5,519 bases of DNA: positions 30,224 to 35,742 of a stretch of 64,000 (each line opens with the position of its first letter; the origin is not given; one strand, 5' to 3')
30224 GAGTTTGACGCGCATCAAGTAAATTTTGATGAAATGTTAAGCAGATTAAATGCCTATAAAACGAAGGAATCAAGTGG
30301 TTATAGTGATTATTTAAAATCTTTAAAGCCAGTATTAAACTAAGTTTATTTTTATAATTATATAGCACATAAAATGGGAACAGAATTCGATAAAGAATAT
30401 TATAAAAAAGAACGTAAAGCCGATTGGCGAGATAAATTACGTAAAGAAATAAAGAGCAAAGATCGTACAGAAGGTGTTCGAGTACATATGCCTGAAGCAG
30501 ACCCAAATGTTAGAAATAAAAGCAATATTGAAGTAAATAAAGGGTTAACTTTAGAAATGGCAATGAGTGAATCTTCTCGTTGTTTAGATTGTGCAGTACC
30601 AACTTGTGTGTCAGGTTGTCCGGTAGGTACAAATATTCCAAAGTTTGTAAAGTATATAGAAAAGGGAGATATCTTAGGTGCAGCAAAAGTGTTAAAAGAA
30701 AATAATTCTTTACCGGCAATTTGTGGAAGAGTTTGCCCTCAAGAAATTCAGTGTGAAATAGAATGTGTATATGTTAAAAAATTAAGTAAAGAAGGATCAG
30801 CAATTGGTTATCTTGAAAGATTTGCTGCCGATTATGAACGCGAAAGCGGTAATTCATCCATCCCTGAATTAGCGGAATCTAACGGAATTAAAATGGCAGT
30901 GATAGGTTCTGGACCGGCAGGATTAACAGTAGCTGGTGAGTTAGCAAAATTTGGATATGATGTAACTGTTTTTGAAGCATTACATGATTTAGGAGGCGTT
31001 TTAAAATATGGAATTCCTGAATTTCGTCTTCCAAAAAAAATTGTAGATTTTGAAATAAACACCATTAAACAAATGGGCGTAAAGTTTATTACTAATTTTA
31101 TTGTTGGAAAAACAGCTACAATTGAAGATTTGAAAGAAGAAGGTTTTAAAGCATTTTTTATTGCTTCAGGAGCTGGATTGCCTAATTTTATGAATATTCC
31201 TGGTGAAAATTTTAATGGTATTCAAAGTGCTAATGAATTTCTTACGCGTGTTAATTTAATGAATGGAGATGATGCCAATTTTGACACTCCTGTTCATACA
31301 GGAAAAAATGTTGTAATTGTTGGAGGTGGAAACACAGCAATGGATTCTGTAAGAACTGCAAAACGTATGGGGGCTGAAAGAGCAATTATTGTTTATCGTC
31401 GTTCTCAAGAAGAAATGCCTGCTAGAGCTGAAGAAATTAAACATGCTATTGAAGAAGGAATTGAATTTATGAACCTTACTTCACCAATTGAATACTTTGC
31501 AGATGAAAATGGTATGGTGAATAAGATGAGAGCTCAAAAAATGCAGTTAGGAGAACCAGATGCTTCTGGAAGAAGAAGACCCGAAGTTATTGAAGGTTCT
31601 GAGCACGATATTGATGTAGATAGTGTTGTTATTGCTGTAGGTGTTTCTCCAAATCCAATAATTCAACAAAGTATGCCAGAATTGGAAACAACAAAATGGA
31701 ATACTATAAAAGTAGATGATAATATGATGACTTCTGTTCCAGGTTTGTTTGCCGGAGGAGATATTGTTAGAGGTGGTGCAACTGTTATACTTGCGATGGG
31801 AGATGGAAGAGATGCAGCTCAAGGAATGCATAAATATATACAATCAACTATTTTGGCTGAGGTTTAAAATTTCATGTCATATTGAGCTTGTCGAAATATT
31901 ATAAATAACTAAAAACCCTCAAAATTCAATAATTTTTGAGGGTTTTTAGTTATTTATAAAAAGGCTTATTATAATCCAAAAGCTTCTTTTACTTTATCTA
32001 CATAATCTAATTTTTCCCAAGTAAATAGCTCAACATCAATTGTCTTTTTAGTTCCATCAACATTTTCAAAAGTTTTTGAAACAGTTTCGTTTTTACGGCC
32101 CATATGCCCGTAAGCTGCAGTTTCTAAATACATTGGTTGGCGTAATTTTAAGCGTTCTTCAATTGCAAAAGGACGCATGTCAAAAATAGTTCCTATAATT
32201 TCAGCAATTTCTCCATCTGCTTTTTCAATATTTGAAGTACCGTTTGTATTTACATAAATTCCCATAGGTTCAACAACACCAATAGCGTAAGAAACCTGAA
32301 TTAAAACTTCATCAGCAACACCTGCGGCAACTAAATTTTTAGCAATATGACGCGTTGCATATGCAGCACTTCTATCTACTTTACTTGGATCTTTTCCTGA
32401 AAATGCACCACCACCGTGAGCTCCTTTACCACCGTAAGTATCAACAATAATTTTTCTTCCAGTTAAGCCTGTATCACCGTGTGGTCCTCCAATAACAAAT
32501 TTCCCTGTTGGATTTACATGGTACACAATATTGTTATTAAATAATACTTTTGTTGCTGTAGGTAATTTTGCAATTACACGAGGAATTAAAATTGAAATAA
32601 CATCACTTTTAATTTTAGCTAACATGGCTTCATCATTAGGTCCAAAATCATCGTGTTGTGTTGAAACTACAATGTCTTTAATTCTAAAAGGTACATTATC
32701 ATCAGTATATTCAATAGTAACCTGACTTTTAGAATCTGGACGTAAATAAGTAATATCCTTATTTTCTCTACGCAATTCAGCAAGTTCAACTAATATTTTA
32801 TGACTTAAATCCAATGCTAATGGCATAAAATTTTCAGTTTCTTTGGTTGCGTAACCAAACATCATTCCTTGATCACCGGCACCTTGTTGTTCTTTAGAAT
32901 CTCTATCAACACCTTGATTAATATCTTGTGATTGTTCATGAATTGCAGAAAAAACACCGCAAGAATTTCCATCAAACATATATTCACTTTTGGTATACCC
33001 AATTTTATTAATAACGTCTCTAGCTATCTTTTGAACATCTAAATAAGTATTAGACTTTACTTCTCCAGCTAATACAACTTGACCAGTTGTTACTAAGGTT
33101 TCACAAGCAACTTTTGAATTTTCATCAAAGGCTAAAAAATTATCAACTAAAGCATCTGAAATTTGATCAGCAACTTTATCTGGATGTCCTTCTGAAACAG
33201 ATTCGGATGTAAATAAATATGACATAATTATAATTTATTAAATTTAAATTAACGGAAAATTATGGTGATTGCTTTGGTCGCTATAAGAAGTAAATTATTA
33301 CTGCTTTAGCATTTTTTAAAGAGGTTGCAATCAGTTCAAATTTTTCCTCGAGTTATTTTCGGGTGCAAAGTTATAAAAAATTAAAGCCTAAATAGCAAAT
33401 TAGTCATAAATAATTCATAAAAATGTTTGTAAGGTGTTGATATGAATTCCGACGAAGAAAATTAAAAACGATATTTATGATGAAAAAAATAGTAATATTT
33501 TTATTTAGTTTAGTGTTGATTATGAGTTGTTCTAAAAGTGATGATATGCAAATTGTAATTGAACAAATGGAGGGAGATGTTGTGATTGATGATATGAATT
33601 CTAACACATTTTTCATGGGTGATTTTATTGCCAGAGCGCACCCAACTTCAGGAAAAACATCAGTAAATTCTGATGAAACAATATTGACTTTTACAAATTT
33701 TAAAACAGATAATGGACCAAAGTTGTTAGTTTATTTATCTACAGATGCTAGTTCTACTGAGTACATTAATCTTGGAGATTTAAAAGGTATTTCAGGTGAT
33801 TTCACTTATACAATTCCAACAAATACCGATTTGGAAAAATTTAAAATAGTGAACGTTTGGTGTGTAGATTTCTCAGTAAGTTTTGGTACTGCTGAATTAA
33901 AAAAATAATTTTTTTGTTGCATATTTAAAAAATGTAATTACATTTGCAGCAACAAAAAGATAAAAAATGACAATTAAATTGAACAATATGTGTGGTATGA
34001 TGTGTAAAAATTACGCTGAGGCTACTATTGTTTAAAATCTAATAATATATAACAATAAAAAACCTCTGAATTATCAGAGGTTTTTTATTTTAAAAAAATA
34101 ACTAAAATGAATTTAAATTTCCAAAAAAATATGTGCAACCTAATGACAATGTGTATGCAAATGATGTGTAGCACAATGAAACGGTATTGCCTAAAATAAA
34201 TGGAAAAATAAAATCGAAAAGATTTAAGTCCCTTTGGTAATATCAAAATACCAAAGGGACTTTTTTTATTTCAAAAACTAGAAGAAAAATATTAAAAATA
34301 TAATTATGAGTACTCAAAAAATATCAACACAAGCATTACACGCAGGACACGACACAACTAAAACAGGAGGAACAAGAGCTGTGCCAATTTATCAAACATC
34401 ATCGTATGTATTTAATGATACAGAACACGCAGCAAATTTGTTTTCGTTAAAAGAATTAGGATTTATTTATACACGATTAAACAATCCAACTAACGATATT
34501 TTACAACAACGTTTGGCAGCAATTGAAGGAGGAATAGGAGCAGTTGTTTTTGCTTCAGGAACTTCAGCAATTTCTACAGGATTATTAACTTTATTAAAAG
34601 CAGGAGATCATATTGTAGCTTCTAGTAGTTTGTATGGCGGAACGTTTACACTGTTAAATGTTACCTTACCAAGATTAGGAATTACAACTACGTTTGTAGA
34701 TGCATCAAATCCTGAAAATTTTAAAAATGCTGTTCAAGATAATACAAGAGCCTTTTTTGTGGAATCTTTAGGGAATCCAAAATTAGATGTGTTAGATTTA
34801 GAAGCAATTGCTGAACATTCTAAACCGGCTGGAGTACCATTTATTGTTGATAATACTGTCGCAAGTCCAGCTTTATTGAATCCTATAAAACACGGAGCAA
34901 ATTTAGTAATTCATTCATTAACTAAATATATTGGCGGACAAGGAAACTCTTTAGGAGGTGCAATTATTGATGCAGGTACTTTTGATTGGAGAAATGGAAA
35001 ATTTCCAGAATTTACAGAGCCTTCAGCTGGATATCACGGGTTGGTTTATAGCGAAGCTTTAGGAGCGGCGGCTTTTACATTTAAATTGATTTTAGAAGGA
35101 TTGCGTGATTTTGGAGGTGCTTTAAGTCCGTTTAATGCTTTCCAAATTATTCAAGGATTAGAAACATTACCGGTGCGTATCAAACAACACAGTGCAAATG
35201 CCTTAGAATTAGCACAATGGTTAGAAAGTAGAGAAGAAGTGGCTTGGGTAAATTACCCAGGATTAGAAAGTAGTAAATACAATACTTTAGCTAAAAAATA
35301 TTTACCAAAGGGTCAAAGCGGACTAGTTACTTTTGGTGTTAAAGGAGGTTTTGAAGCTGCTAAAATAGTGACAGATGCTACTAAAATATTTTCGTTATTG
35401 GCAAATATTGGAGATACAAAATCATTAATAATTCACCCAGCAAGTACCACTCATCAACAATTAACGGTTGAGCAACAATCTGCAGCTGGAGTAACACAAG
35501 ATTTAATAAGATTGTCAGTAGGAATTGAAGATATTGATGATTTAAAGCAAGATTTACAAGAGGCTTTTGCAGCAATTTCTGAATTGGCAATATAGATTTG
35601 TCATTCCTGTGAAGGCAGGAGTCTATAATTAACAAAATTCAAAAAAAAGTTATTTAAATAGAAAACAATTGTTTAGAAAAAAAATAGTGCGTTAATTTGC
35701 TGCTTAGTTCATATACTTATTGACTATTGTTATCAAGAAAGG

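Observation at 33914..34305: Two tandem Met/Cys-rich mini-ORFs, each with its own intrinsic terminator, form the leader of metY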

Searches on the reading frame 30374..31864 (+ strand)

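Call 16: search_protein_families(library=ncbifam, proteins=[window:30374-31864:+])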
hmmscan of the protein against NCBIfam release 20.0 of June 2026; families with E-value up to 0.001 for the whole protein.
window:30374-31864:+ (497 aa): 67 families (the best 25 are shown)
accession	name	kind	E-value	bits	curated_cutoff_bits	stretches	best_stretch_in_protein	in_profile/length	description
NF009414.0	PRK12778.1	equivalog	8.1e-234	778.2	1103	1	8-491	268-751/752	bifunctional dihydroorotate dehydrogenase B NAD binding subunit/NADPH-dependent glutamate synthase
TIGR01316.1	gltA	equivalog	7.3e-171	568.9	471.75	1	45-489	3-449/449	NADPH-dependent glutamate synthase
NF009413.0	PRK12775.1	equivalog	8.4e-163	543.6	1895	1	34-490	297-755/1006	putative trifunctional 2-polyprenylphenol hydroxylase/glutamate synthase subunit beta/ferritin domain-containing protein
NF009415.0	PRK12779.1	equivalog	5.4e-139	464.8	1519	1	79-490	211-627/944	putative bifunctional glutamate synthase subunit beta/2-polyprenylphenol hydroxylase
NF009454.0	PRK12814.1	equivalog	1e-114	384.3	916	1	72-492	99-503/657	putative NADPH-dependent glutamate synthase small subunit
NF009410.0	PRK12771.1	subfamily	5.2e-110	368.6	516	1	75-491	47-447/566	NAD(P)-binding protein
TIGR01318.1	gltD_gamma_fam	subfamily_domain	2.5e-104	349.5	482.95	1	38-490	10-466/467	glutamate synthase, small subunit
NF009408.0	PRK12769.1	equivalog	3.2e-94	316.3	1003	1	36-491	193-653/659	formate-dependent uric acid utilization protein AegA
NF010590.0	PRK13984.1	equivalog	1.6e-88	297.4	946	1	29-491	151-608/611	putative oxidoreductase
TIGR03315.1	Se_ygfK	equivalog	2.1e-88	296.9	835.3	1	63-485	432-835/1012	putative selenate reductase subunit YgfK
NF009409.0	PRK12770.1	subfamily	5.2e-80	269.2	343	1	167-493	14-354/360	putative glutamate synthase subunit beta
TIGR01317.1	GOGAT_sm_gam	subfamily_domain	6.1e-79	266.1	447.7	1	38-490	12-479/485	glutamate synthase small subunit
NF009451.0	PRK12809.1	equivalog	6.4e-79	265.9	1154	1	47-487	187-632/639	formate-dependent uric acid utilization protein YgfT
NF045663.1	diclust_near_Sec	equivalog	6.7e-36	123.7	530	1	67-266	9-198/759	pyridine nucleotide-disulfide oxidoreductase/dicluster-binding protein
TIGR01292.1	TRX_reduct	equivalog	1.5e-21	76.5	343.45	1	304-489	135-300/300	thioredoxin-disulfide reductase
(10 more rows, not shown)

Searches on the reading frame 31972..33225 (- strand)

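Call 16: search_protein_families(library=ncbifam, proteins=[window:31972-33225:-])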
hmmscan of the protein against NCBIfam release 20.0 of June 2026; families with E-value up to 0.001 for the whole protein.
window:31972-33225:- (418 aa): 1 family
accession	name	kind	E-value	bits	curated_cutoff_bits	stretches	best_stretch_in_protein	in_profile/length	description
TIGR01034.1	metK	equivalog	4.3e-151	503.2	309.4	1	4-385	1-367/377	methionine adenosyltransferase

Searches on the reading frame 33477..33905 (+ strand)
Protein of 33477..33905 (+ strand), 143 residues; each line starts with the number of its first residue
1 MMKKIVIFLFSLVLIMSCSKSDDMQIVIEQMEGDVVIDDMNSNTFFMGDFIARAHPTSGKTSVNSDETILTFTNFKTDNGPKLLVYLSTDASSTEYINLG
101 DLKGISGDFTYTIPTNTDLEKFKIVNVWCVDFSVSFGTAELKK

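Call 16: search_protein_families(library=ncbifam, proteins=[window:33477-33905:+])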
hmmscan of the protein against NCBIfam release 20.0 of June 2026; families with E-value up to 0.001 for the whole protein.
window:33477-33905:+ (143 aa): 0 families

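Call 75: search_protein_families(library=pfam, proteins=[window:33477-33905:+], max_evalue=0.01)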
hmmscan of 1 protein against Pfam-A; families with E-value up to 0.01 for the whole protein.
window:33477-33905:+ (143 aa): 2 families
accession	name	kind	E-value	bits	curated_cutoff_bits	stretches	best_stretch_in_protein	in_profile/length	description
PF10517.14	DM13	-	7.2e-21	75.2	25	1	50-141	2-105/105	Electron transfer DM13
PF08842.16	Mfa2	-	0.0045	17.1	21.2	1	19-117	157-256/277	Fimbrillin-A associated anchor proteins Mfa1 and Mfa2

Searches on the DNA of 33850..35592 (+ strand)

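Call 7: search_rna_families(source=window, start=33850, end=34400, threshold=evalue, max_evalue=10)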
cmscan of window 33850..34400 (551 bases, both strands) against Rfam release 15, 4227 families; matches with E-value up to 10: 48.
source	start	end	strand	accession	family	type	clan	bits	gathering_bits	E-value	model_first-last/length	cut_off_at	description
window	34204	34274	-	RF02445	SpR14_sRNA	Gene; sRNA;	-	31.6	50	0.013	1-80/80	no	Streptococcus sRNA SpR14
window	34016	34093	-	RF02351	psRNA14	Gene; sRNA;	-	28.1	60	0.012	1-84/84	no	Proteobacteria sRNA psRNA14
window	34183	34272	+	RF02371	PyrG_leader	Cis-reg; leader;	-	27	65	0.19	1-78/78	no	PyrG leader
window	34012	34089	+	RF01859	Phe_leader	Cis-reg; leader;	-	25.6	55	0.048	1-125/125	no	Phenylalanine leader peptide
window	34053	34109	-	RF01859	Phe_leader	Cis-reg; leader;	-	25.1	55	0.061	1-125/125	no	Phenylalanine leader peptide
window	34037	34089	-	RF01096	PK-HAV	Cis-reg;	-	25.1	50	0.8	1-56/56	no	HepA virus 3'-terminal pseudoknot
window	34053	34101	+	RF02433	SpF36_sRNA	Gene; sRNA;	-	24.9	48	0.31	1-51/51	no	Streptococcus sRNA SpF36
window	34054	34093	-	RF02495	ohsC_RNA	Gene; antitoxin;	-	23.9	50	0.27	31-77/77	no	Oppression of Hydrophobic ORF by sRNA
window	34222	34276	-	RF01318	CRISPR-DR5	Gene; CRISPR;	CL00015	23.6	40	0.33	1-37/37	no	CRISPR RNA direct repeat element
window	33905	33960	-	RF04345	Plastid-rps12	Cis-reg;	-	22.8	78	1.1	1-97/97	no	Plastid-rps12 3UTR RNA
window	34008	34089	+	RF02075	STnc230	Gene; sRNA;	-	22.5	50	0.73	1-83/83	no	Enterobacterial sRNA STnc230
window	34186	34270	+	RF04312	trpB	Cis-reg;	-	22.1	59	1.1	1-107/107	no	trpB ncRNA motif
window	34052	34092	-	RF04157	MIR9486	Gene; miRNA;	-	22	100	0.059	1-119/119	no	MIR9486 microRNA precursor family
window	34050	34100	+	RF02351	psRNA14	Gene; sRNA;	-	21.5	60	0.41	1-84/84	no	Proteobacteria sRNA psRNA14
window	34049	34104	+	RF02621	BSnc120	Gene; sRNA;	-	20.6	114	0.049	1-88/88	no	Brucella sRNA 120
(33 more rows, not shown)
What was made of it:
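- The best hits are far below gathering scores (call 7).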

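Call 19: search_rna_families(sources=[L012, L013, L014, L016, L024, L030, L033, L035, L038, L040, L042, L046, L047, L049, L052, L054, L058, L062, L067, L075], threshold=gathering)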
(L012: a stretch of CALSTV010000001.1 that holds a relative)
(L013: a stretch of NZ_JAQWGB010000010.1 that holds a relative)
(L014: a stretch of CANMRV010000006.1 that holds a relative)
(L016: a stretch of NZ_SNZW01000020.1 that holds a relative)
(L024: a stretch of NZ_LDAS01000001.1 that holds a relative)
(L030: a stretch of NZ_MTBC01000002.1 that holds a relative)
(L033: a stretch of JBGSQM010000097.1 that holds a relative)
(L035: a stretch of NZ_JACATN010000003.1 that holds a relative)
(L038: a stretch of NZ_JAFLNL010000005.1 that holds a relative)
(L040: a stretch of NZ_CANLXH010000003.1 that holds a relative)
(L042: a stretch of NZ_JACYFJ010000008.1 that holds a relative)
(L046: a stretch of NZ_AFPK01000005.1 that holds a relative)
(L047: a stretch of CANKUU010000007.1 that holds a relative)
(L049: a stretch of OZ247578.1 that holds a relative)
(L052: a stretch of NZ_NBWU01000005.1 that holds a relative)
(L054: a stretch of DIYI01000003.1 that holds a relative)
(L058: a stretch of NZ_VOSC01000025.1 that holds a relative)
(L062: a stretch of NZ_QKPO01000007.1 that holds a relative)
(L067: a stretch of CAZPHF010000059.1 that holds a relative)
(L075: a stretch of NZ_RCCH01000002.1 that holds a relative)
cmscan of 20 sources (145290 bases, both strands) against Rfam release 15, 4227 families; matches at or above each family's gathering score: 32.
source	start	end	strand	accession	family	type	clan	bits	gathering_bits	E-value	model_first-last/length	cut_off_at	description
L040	2774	2882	+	RF00162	SAM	Cis-reg; riboswitch;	CL00012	83.5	44.4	7.2e-18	1-108/108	no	SAM riboswitch aptamer (S box leader)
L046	5857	5962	+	RF00162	SAM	Cis-reg; riboswitch;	CL00012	83.2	44.4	8.4e-18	1-108/108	no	SAM riboswitch aptamer (S box leader)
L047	2755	2858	+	RF00162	SAM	Cis-reg; riboswitch;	CL00012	83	44.4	1e-17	1-108/108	no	SAM riboswitch aptamer (S box leader)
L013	5082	5192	+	RF00162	SAM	Cis-reg; riboswitch;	CL00012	80.7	44.4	4.6e-17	1-108/108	no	SAM riboswitch aptamer (S box leader)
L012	4447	4556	+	RF00162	SAM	Cis-reg; riboswitch;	CL00012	80.4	44.4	5.5e-17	1-108/108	no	SAM riboswitch aptamer (S box leader)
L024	2751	2855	+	RF00162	SAM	Cis-reg; riboswitch;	CL00012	78.3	44.4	2.3e-16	1-108/108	no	SAM riboswitch aptamer (S box leader)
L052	2766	2890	+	RF00162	SAM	Cis-reg; riboswitch;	CL00012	76.7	44.4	6.6e-16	1-108/108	no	SAM riboswitch aptamer (S box leader)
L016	2780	2883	+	RF00162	SAM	Cis-reg; riboswitch;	CL00012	76.4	44.4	8.3e-16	1-108/108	no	SAM riboswitch aptamer (S box leader)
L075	2758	2880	+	RF00162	SAM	Cis-reg; riboswitch;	CL00012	75.4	44.4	1.6e-15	1-108/108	no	SAM riboswitch aptamer (S box leader)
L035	2765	2877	+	RF00162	SAM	Cis-reg; riboswitch;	CL00012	74.7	44.4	2.6e-15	1-108/108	no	SAM riboswitch aptamer (S box leader)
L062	2783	2882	+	RF00162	SAM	Cis-reg; riboswitch;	CL00012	74.5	44.4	3e-15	1-108/108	no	SAM riboswitch aptamer (S box leader)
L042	2762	2881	+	RF00162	SAM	Cis-reg; riboswitch;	CL00012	74.3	44.4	3.4e-15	1-108/108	no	SAM riboswitch aptamer (S box leader)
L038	2781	2888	+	RF00162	SAM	Cis-reg; riboswitch;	CL00012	74.2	44.4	3.6e-15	1-108/108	no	SAM riboswitch aptamer (S box leader)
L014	2767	2878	+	RF00162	SAM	Cis-reg; riboswitch;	CL00012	74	44.4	4e-15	1-108/108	no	SAM riboswitch aptamer (S box leader)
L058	2687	2812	+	RF00162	SAM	Cis-reg; riboswitch;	CL00012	73.1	44.4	7.3e-15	1-108/108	no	SAM riboswitch aptamer (S box leader)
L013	2688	2747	-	RF01726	SAM-II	Cis-reg; riboswitch;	-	70.6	44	2.9e-11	1-60/60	no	SAM-II riboswitch aptamer (SAM-II long loop)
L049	2726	2881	+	RF00162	SAM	Cis-reg; riboswitch;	CL00012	70.5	44.4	4.1e-14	1-108/108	no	SAM riboswitch aptamer (S box leader)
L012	2776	2835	-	RF01726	SAM-II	Cis-reg; riboswitch;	-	70.1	44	3.7e-11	1-60/60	no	SAM-II riboswitch aptamer (SAM-II long loop)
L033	2534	2660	+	RF00162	SAM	Cis-reg; riboswitch;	CL00012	69.2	44.4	9.9e-14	1-108/108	no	SAM riboswitch aptamer (S box leader)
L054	2752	2876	+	RF00162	SAM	Cis-reg; riboswitch;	CL00012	68.8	44.4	1.3e-13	1-108/108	no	SAM riboswitch aptamer (S box leader)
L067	4385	4495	+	RF00162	SAM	Cis-reg; riboswitch;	CL00012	68.1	44.4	2.1e-13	1-108/108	no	SAM riboswitch aptamer (S box leader)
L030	2773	2893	+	RF00162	SAM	Cis-reg; riboswitch;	CL00012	67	44.4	4.6e-13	1-108/108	no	SAM riboswitch aptamer (S box leader)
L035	1276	1362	+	RF01726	SAM-II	Cis-reg; riboswitch;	-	64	44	1.2e-09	1-60/60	no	SAM-II riboswitch aptamer (SAM-II long loop)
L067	2056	2115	-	RF01726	SAM-II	Cis-reg; riboswitch;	-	61.9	44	3.8e-09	1-60/60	no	SAM-II riboswitch aptamer (SAM-II long loop)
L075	2492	2550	-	RF01726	SAM-II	Cis-reg; riboswitch;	-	61.9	44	3.9e-09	1-60/60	no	SAM-II riboswitch aptamer (SAM-II long loop)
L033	292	371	+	RF01726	SAM-II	Cis-reg; riboswitch;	-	60.4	44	9e-09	1-60/60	no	SAM-II riboswitch aptamer (SAM-II long loop)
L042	1278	1360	+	RF01726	SAM-II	Cis-reg; riboswitch;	-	56.5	44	8.1e-08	1-60/60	no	SAM-II riboswitch aptamer (SAM-II long loop)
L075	1036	1117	-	RF00005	tRNA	Gene; tRNA;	CL00001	55.6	29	6.5e-09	1-71/71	no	tRNA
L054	1796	1875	-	RF01705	Flavo-1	Gene; sRNA;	-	51.8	42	6e-08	1-76/76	no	Flavo-1 RNA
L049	2421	2519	-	RF01726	SAM-II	Cis-reg; riboswitch;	-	51.1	44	1.7e-06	1-60/60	no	SAM-II riboswitch aptamer (SAM-II long loop)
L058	4338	4510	+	RF01705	Flavo-1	Gene; sRNA;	-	47.7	42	8e-07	1-76/76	no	Flavo-1 RNA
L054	4289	4464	+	RF01705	Flavo-1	Gene; sRNA;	-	42.8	42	1.8e-05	1-76/76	no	Flavo-1 RNA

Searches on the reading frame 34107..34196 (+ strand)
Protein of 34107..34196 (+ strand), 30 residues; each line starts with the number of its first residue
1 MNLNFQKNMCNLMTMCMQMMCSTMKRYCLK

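Call 67: list_cluster_members(proteins=[window:34107-34196:+, window:33967-34032:+, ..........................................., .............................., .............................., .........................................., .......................])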
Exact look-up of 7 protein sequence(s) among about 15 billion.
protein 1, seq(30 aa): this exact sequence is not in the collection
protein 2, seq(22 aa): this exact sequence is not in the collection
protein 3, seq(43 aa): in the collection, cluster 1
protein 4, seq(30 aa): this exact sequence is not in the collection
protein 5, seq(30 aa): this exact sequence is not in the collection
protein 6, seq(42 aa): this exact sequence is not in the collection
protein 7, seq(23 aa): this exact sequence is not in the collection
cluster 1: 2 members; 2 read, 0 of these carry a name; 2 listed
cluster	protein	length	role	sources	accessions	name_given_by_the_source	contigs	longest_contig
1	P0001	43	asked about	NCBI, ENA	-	-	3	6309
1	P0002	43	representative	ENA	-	-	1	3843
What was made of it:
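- Tried and rejected: The exact look-up found only the 43-aa extended form of ORF2, unnamed (call 67).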
